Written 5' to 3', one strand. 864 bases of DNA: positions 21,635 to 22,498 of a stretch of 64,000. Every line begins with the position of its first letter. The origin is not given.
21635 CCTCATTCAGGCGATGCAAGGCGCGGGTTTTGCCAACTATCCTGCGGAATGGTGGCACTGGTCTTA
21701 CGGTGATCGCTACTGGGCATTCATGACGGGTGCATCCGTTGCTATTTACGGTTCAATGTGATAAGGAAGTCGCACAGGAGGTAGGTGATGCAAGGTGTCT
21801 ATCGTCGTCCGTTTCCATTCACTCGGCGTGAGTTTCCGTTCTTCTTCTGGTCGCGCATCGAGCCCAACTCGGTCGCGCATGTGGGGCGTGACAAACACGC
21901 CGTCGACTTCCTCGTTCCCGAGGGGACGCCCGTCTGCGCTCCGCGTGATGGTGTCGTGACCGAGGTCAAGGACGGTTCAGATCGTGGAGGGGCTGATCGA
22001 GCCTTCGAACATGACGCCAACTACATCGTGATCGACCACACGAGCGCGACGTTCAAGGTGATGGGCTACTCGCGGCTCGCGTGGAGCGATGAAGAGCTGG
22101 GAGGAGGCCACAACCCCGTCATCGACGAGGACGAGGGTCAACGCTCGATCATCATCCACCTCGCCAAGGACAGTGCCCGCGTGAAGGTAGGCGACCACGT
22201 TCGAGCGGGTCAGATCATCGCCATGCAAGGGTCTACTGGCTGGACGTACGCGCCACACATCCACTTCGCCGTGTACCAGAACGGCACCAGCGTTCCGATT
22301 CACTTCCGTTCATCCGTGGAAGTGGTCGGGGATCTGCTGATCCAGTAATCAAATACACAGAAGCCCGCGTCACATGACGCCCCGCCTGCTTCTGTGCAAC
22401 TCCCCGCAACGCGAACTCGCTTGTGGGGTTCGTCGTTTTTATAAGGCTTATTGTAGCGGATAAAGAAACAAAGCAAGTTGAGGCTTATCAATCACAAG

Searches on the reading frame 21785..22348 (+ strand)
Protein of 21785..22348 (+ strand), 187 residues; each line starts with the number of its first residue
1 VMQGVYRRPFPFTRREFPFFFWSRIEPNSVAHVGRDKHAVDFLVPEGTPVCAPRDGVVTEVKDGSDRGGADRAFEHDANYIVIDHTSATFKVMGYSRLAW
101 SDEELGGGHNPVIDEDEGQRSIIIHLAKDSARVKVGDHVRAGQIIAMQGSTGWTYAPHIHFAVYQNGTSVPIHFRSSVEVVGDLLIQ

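Call 51: search_protein_families(library=pfam, proteins=[window:21785-22348:+], max_evalue=0.01)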
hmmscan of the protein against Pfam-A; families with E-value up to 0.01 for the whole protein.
window:21785-22348:+ (187 aa): 1 family
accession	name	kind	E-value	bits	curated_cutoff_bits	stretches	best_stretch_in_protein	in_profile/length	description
PF01551.29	Peptidase_M23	-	8.2e-19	68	28.7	2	107-170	33-94/96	Peptidase family M23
